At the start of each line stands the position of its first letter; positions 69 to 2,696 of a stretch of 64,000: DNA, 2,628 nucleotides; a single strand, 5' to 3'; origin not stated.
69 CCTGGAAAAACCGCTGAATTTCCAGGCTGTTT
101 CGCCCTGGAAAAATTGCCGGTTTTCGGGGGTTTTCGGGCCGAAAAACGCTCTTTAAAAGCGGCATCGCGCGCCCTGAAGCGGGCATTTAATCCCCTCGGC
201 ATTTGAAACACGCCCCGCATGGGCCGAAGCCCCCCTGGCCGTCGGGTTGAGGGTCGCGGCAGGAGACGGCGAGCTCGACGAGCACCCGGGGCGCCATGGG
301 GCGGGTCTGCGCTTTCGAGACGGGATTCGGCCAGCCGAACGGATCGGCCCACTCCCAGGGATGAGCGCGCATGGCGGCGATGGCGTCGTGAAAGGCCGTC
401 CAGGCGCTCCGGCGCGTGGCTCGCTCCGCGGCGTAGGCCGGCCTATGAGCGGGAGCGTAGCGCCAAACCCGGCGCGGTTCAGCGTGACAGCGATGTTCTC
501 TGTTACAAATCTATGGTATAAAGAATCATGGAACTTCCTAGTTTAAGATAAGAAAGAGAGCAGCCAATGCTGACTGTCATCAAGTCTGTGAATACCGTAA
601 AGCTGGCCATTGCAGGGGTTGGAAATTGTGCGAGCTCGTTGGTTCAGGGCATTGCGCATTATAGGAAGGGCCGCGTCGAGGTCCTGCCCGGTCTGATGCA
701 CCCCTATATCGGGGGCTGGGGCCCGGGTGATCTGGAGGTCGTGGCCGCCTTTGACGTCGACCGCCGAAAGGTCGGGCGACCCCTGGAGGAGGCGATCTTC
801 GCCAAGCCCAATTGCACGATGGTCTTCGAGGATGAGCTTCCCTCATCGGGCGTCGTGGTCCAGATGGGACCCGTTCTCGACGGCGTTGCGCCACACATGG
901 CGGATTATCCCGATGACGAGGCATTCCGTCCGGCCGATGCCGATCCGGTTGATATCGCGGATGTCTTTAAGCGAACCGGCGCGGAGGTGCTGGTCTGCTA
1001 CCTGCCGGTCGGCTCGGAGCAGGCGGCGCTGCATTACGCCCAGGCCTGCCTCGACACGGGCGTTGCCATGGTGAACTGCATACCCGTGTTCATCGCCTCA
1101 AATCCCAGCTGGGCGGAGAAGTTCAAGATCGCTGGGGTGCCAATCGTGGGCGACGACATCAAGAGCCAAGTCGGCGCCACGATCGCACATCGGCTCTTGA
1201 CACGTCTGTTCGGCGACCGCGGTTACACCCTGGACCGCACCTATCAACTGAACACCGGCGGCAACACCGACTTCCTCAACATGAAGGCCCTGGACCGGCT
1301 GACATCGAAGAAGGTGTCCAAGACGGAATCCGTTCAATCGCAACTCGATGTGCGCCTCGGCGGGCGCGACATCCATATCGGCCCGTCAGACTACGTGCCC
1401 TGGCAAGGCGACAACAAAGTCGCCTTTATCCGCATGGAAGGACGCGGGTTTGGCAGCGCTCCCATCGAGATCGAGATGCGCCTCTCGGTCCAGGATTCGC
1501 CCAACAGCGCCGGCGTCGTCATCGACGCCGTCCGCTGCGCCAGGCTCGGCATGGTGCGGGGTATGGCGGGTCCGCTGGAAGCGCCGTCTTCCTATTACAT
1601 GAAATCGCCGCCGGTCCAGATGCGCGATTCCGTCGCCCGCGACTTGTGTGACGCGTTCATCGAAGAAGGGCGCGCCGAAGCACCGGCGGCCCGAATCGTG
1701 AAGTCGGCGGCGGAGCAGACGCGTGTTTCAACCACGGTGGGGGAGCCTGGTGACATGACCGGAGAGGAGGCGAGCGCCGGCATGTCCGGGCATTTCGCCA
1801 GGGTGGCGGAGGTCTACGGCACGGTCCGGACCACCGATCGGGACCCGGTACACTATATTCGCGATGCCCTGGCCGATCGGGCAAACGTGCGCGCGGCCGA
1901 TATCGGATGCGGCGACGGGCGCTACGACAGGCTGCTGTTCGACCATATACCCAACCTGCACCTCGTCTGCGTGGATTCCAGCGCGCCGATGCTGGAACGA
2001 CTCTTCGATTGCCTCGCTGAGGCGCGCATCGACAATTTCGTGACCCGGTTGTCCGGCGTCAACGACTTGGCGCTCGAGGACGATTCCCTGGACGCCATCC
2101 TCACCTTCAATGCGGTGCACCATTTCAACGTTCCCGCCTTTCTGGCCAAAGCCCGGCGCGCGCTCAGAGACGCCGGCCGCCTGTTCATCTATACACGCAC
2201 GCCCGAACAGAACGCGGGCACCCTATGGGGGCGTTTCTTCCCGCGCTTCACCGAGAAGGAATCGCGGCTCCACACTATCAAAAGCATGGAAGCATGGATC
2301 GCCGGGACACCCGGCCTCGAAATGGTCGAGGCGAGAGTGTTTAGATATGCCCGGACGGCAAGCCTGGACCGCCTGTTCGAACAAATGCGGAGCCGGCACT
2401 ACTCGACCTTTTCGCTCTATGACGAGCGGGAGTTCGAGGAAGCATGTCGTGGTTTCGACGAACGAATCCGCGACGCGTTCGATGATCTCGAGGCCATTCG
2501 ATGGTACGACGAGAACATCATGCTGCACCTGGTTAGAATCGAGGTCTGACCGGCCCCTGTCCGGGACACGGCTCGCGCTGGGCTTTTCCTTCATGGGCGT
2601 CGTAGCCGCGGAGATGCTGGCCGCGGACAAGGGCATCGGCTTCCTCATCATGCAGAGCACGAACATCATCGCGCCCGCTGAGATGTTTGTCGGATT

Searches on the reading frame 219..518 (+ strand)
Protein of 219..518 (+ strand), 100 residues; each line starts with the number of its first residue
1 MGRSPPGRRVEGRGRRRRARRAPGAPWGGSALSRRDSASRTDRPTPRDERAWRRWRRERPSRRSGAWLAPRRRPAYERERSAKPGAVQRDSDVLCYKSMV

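Call 52: search_protein_families(library=padloc, alignment_id=A4, max_evalue=1e-8)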
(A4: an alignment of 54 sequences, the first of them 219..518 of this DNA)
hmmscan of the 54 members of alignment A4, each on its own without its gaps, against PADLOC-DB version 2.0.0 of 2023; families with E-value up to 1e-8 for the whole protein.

A. member 1, window:219-518:+ (100 aa): 0 families

B. families by the number of members that match (of 54 scanned): 3 families
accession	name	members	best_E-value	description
PDLC04135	mad3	1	3.7e-27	mads_3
PDLC04134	mad2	1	1.9e-13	mads_2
PDLC04140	mad8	1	7.4e-11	mads_8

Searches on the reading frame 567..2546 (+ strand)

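Call 109: search_protein_families(library=padloc, proteins=[window:567-2546:+], max_evalue=1e-8)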
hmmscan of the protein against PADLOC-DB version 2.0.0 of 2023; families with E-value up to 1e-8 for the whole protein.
window:567-2546:+ (660 aa): 1 family
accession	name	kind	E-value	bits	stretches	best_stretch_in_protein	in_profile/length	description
PDLC04134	mad2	-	1.9e-13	48.1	1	423-559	275-411/492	mads_2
